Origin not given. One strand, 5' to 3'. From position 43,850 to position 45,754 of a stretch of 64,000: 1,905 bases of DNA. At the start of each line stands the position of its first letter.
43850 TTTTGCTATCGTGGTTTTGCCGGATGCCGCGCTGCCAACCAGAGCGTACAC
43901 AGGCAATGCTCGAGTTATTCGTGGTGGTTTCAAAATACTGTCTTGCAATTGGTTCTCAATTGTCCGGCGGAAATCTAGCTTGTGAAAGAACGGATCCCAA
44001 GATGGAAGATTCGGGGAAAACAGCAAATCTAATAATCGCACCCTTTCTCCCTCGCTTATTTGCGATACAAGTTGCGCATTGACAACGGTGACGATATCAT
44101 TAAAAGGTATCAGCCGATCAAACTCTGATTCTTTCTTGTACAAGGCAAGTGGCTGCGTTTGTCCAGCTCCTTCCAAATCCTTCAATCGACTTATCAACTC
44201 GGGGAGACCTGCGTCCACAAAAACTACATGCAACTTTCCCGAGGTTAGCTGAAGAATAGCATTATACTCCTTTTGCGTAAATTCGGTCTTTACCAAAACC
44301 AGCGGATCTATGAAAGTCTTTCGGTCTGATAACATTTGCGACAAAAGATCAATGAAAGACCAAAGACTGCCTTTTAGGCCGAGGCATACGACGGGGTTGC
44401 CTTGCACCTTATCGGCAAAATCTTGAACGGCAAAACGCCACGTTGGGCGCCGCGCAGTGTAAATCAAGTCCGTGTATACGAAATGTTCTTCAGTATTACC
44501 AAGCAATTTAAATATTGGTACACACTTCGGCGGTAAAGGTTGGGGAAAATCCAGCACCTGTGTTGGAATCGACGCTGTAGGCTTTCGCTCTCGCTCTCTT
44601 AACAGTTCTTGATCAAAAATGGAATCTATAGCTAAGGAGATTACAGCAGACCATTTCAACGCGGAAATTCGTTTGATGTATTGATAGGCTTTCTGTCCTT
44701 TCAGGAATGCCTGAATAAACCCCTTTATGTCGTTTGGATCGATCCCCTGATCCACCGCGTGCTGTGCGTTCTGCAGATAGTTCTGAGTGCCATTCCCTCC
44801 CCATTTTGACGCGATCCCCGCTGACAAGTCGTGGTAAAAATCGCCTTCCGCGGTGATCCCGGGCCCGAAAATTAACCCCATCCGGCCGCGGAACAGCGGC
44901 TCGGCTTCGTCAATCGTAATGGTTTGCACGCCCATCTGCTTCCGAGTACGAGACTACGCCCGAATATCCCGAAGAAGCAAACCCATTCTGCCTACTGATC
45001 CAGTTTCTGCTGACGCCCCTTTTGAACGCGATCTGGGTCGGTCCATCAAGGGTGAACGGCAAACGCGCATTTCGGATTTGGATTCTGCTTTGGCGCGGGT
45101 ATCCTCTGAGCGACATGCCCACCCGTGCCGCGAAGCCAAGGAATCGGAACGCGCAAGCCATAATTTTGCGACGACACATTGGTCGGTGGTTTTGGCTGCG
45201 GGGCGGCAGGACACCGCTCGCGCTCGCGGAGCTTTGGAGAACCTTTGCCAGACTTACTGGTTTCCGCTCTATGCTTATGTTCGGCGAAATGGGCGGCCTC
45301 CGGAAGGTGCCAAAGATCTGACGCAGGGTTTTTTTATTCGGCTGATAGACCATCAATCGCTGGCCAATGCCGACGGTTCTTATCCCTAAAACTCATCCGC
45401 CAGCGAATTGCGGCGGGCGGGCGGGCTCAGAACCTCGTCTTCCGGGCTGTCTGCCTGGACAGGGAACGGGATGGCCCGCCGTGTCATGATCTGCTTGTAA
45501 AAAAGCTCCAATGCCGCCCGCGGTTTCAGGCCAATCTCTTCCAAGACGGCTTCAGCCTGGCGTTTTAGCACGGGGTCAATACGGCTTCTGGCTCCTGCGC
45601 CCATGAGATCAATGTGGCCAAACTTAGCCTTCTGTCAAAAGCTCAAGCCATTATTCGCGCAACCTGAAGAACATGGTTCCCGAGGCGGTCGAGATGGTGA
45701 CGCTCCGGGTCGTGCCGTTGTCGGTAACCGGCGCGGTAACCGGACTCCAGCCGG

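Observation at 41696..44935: SIR2-like/P-loop STAND giant whose canonical SIR2 catalytic Asn and His appear replaced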

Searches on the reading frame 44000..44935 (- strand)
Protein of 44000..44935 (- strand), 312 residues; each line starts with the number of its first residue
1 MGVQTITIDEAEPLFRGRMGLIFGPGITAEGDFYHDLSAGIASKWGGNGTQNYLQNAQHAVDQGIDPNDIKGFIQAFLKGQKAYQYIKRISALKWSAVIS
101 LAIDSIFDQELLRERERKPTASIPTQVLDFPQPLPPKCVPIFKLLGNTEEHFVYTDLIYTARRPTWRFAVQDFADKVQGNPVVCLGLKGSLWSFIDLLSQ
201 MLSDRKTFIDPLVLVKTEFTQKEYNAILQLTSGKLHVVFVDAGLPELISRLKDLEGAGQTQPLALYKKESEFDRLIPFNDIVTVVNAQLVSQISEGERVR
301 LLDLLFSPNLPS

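Call 13: search_solved_structures(query=A2, max_evalue=10, show_alignments=4)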
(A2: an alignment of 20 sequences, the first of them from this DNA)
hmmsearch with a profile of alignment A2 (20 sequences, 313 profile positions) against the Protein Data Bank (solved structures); distinct sequences matched with E-value up to 10: 20.
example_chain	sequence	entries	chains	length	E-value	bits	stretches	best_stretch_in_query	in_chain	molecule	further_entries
6s9p_A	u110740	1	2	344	0.0075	19.1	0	249-310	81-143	internal Lock2 fused to target peptide KRKAKITWKR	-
5mfl_A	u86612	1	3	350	0.018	17.8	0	249-310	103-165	(KR)5_GS10_YIIIM6AII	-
5mfm_A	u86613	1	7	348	0.019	17.7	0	249-310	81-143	YIIIM6AII_GS11_(KR)5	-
5mfm_C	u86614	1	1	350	0.02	17.7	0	249-310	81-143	Importin subunit alpha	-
6s9m_A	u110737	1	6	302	0.042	16.6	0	262-310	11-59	Lock2_KRKRKAKITW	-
6s9n_A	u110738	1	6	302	0.042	16.6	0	262-310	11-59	Lock2_KRKRKAKLSF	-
6s9o_A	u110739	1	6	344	0.042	16.6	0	262-310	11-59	designed Armadillo repeat protein with internal Lock1 fused to target peptide KRKRKLKFKR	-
5aei_A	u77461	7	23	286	0.042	16.6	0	249-310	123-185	DESIGNED ARMADILLO REPEAT PROTEIN YIIIM5AII | YIIIM5AII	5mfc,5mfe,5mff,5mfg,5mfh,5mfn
5mfd_A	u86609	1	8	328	0.043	16.6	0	262-310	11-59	YIIIM''6AII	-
4db8_A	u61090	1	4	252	0.072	15.8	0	259-310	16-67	Armadillo-repeat Protein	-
9v12_i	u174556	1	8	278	0.091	15.5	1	82-163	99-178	NAD-dependent protein deacetylase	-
4v3o_A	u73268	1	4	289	0.12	15.1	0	262-310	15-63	YIII_M5_AII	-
4plr_A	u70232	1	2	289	0.12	15.1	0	262-310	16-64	Arm00008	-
4pls_A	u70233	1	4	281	0.12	15.1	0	262-310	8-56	Arm00010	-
4plq_A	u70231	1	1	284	0.13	15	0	262-310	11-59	Arm00011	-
9v0g_E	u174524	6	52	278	0.49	13.1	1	82-163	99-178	NAD-dependent protein deacetylase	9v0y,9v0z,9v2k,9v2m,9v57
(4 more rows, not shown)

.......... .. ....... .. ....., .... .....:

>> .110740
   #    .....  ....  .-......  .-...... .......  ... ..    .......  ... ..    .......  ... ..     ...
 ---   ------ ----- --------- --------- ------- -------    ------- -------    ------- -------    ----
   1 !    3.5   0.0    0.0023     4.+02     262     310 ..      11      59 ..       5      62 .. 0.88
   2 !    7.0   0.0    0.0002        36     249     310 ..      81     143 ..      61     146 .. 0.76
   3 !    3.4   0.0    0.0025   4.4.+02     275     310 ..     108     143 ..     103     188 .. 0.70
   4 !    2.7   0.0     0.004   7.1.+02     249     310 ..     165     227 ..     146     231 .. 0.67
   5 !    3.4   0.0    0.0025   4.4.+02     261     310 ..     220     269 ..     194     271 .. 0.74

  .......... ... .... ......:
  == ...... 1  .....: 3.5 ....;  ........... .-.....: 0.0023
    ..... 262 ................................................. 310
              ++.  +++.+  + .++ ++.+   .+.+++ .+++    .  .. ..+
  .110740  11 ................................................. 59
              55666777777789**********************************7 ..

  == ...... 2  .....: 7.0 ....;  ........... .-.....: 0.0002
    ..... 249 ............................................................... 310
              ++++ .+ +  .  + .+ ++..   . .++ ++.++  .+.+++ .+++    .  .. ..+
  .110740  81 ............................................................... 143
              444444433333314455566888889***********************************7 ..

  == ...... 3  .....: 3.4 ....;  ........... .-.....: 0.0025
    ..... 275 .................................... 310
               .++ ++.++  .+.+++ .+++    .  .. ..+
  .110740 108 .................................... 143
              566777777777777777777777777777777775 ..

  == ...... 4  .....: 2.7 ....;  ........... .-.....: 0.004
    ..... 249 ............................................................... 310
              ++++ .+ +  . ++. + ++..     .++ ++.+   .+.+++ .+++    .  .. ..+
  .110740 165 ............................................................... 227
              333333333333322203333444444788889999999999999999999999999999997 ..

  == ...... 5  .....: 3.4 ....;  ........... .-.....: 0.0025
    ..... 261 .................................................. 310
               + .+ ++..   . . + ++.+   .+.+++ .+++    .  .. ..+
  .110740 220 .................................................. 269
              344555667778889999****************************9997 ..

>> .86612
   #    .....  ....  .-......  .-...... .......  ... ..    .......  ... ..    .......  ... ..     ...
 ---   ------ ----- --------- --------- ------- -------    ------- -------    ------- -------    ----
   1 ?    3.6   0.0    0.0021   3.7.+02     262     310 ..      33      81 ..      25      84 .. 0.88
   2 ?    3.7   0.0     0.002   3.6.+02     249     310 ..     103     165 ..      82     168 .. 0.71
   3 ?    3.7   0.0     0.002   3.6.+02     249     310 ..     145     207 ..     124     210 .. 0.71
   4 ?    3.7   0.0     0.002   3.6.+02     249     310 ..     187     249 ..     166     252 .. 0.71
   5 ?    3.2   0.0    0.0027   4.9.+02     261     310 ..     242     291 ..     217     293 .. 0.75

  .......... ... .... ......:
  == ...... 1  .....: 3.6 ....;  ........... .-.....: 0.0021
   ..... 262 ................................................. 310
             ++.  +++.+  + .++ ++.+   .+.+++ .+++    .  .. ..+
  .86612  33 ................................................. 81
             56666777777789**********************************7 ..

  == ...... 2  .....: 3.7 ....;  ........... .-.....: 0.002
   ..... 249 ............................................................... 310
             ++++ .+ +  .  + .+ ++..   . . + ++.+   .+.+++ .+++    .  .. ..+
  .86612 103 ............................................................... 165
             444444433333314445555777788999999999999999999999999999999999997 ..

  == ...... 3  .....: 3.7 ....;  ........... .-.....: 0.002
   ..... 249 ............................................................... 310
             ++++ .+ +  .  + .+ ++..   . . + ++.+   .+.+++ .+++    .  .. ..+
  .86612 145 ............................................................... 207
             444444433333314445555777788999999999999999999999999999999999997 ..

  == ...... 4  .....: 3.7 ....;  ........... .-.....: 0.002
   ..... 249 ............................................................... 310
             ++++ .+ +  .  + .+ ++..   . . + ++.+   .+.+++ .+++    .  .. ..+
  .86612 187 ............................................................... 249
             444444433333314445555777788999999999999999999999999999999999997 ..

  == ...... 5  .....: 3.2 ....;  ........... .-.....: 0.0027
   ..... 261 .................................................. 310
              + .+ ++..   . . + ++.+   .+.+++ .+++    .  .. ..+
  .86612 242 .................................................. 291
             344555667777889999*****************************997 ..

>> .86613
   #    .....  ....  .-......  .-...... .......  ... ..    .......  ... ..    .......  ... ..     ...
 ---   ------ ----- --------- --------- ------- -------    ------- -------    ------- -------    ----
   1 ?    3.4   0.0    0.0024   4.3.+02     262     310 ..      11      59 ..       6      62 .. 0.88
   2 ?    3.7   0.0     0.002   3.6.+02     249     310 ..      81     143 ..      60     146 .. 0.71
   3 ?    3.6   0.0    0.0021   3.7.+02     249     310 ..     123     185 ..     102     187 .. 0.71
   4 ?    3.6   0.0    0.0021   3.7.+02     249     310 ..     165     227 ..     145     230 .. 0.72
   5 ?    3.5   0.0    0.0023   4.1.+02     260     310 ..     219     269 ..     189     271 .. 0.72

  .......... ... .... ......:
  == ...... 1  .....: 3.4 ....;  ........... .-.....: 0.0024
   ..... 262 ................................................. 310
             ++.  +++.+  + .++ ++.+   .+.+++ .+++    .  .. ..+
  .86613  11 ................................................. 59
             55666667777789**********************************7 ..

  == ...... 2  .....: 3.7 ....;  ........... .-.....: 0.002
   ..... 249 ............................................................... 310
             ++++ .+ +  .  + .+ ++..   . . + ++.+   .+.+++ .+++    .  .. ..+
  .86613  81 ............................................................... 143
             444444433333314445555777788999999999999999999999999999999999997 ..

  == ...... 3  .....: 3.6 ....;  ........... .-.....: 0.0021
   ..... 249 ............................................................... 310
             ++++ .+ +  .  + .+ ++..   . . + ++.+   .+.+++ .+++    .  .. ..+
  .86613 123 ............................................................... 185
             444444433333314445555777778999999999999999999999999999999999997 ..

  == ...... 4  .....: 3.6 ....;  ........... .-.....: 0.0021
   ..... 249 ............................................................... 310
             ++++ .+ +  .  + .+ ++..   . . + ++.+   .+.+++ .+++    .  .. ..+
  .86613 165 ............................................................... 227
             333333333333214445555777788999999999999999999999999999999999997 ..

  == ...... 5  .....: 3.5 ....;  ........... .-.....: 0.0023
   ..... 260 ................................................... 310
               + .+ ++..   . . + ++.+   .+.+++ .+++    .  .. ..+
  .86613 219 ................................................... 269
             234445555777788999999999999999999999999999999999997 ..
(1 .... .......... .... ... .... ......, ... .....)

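Call 14: search_protein_families(library=pfam, alignment_id=A2, max_evalue=10)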
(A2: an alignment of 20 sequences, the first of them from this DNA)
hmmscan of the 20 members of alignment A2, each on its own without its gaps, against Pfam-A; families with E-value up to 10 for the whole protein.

A. member 1, seq(312 aa): 0 families

B. families by the number of members that match (of 20 scanned): 6 families
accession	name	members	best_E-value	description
PF13289.12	SIR2_2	13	4.4e-07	SIR2-like domain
PF24403.1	iSirtuin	1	0.0009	Inactive Sirtuin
PF25515.1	Arm_PDR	1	0.0019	Plastid division regulator ARM repeat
PF08044.16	DUF1707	1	0.031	DUF1707 SHOCT-like domain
PF24986.1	PRC_RimM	1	0.07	RimM PRC barrel domain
PF14801.12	TrmI-like_N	1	0.18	TrmI-like N-terminal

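Call 26: predict_structure(alignment_id=A2)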
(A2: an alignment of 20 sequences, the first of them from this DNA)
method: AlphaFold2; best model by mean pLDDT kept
length: 312 residues; sequences in the alignment: 20
mean_pLDDT: 83.9   pTM: 0.79
mean pLDDT of the five models: 83.9, 83.5, 82.4, 81.7, 80.8
residues with pLDDT >= 90: 168; 70-90: 83; 50-70: 43; < 50: 18
segments of 3 or more residues with pLDDT < 50: 256-268, 310-312
pLDDT, mean of each block of 10 residues (from residue 1): 79 82 94 93 92 96 97 94 91 93 94 83 89 89 94 96 94 89 93 94 79 93 91 87 88 53 48 60 53 69 62 46
secondary structure, 60 per line:
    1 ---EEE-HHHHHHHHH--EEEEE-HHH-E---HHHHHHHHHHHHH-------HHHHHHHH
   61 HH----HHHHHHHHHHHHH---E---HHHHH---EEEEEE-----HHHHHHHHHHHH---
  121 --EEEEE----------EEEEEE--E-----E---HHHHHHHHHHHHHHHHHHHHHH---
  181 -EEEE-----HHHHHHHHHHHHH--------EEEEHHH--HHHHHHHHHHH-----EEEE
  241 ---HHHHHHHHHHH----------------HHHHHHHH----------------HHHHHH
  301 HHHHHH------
elements in order: E4-6 H8-16 E19-23 H33-45 H53-62 H67-79 H87-91 E95-100 H106-117 E123-127 E138-143 H156-177 E182-185 H191-203 E212-215 H221-231 E237-240 H244-254 H271-278 H295-306

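Call 28: fold_search(model_id=the predicted structure, library=pdb)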
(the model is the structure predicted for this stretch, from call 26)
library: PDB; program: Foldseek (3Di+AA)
matches with E <= 10: 662; with E <= 0.001: 75
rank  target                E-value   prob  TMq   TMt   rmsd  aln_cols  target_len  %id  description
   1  8bto_A                4.6e-07  1.00  0.54  0.38   5.6       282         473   15  Helical structure of BcThsA in complex with 1''-3'gcADPR (released 2024-02-21)
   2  8btp_A                9.7e-07  1.00  0.54  0.38   5.6       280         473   13  Helical structure of BcThsA in complex with 1''-3'gc(etheno)ADPR (released 2024-02-21)
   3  7uxt_B                1.1e-06  1.00  0.55  0.39   5.0       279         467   17  Crystal structure of ligand-free SeThsA (released 2022-09-07)
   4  7uxt_A                1.6e-06  1.00  0.55  0.39   5.0       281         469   18  Crystal structure of ligand-free SeThsA (released 2022-09-07)
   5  8ykf_B                1.9e-06  1.00  0.55  0.20   7.2       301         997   14  The DSR2-DSAD1 complex with DSAD1 on the opposite sides (released 2024-08-14)
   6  8wfn_B                2.2e-06  1.00  0.56  0.21   7.0       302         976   14  Cryo-EM structure of DSR2-TTP (released 2024-05-01)
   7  8k9a_D                2.3e-06  1.00  0.54  0.20   7.0       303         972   12  Cryo-EM structure of DSR2-DSAD1 state 2 (released 2024-05-01)
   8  8wyb_D                2.8e-06  1.00  0.55  0.21   6.8       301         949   14  Cryo-EM structure of DSR2 (H171A)-tube-NAD+ complex (released 2024-04-10)
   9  8zsf_A                4.4e-06  1.00  0.52  0.59   5.3       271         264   12  CryoEM Helical Structure of KomC (released 2025-12-10)
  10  8w56_A                4.9e-06  1.00  0.55  0.21   6.9       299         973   13  Cryo-EM structure of DSR2-DSAD1 state 1 (released 2024-05-01)
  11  8w56_B                5.2e-06  1.00  0.55  0.21   6.5       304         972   13  Cryo-EM structure of DSR2-DSAD1 state 1 (released 2024-05-01)
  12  8wc0_A                5.8e-06  1.00  0.55  0.38   6.2       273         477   12  Crystal structure of EcThsA (released 2024-09-18)
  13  8wyb_B                6.6e-06  1.00  0.57  0.22   6.6       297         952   15  Cryo-EM structure of DSR2 (H171A)-tube-NAD+ complex (released 2024-04-10)
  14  8wyb_A                6.6e-06  1.00  0.56  0.21   6.8       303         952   13  Cryo-EM structure of DSR2 (H171A)-tube-NAD+ complex (released 2024-04-10)
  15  8zc9_B                6.9e-06  1.00  0.57  0.21   6.7       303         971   13  The Cryo-EM structure of DSR2-Tail tube-NAD+ complex (released 2024-09-11)
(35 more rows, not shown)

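Call 48: search_protein_representatives(alignment_id=A2)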
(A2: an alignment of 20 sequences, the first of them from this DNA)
Query: 20 sequences, 313 profile positions. Proteins with E-value up to 0.001 (for the whole library): 316; up to 1e-10: 232; up to 1e-30: 137. The best 150 are listed.
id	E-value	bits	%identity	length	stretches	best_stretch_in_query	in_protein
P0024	1.5e-111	389.3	-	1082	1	3-313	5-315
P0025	9.8e-105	366.9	-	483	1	3-312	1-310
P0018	1.3e-104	366.5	-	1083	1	3-312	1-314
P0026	5.8e-102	357.8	-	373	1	3-312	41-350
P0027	2.9e-100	352.2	-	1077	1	3-313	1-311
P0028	4.0e-98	345.2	-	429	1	1-313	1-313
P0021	1.1e-97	343.8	-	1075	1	3-313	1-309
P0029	1.8e-93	330.0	-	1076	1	5-313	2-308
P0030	4.1e-90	318.9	-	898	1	4-313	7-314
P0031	1.4e-89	317.1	-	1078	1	3-313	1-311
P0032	2.0e-89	316.6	-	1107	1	5-313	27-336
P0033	2.3e-89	316.4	-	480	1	3-312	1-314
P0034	1.3e-87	310.7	-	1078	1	4-311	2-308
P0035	1.4e-85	304.0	-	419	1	24-312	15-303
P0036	5.0e-85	302.2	-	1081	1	4-311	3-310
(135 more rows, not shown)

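Call 53: search_solved_structures(query=A4, max_evalue=10, show_alignments=5)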
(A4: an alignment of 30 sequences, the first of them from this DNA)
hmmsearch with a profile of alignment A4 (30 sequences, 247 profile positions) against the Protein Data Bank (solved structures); distinct sequences matched with E-value up to 10: 2.
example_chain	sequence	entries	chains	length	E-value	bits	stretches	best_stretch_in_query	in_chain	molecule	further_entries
9v12_i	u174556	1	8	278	0.00019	24.3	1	78-160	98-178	NAD-dependent protein deacetylase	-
9v0g_E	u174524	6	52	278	0.0015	21.4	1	78-160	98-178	NAD-dependent protein deacetylase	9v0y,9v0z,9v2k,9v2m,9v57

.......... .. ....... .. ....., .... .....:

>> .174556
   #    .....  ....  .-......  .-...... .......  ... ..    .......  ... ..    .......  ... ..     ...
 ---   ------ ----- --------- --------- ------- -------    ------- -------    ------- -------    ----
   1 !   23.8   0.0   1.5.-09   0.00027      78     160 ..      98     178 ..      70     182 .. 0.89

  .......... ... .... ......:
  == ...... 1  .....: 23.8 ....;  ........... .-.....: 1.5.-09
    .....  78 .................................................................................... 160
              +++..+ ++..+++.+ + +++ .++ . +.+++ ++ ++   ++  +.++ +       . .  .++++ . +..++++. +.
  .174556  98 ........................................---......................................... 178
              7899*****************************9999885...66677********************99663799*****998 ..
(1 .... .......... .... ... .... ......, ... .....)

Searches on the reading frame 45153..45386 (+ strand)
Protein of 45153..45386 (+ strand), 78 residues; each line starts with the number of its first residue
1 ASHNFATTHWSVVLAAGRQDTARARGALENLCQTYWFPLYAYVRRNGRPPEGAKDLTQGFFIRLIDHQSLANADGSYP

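Call 35: search_protein_families(library=pfam, proteins=[window:45153-45386:+], max_evalue=0.1)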
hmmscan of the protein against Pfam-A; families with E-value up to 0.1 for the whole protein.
seq(78 aa): 0 families

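Call 76: search_protein_families(library=ncbifam, proteins=[window:45153-45386:+], max_evalue=1)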
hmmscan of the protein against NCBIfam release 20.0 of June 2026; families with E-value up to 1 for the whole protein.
seq(78 aa): 5 families
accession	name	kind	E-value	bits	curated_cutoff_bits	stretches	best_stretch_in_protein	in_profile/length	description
NF009166.1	PRK12513.1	equivalog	0.0023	17.6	206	1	26-69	22-65/193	RNA polymerase sigma factor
NF009180.0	PRK12528.1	subfamily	0.055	13.5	184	1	26-68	8-50/165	RNA polymerase sigma factor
NF009175.0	PRK12523.1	equivalog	0.058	13.4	271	1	38-72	22-56/172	RNA polymerase sigma factor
TIGR02950.1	SigM_subfam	subfamily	0.11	12.4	147.95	1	28-67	2-41/159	RNA polymerase sigma factor, SigM family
TIGR02985.1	Sig70_bacteroi1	subfamily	0.28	11.4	126.4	1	29-70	4-45/162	RNA polymerase sigma-70 factor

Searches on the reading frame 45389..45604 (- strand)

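Call 35: search_protein_families(library=pfam, proteins=[window:45389-45604:-], max_evalue=0.1)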
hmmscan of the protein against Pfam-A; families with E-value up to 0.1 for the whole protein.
seq(72 aa): 1 family
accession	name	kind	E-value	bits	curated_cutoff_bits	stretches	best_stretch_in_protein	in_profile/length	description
PF04221.18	RelB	-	5.8e-10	39.4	22.4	1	6-60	5-59/82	RelB antitoxin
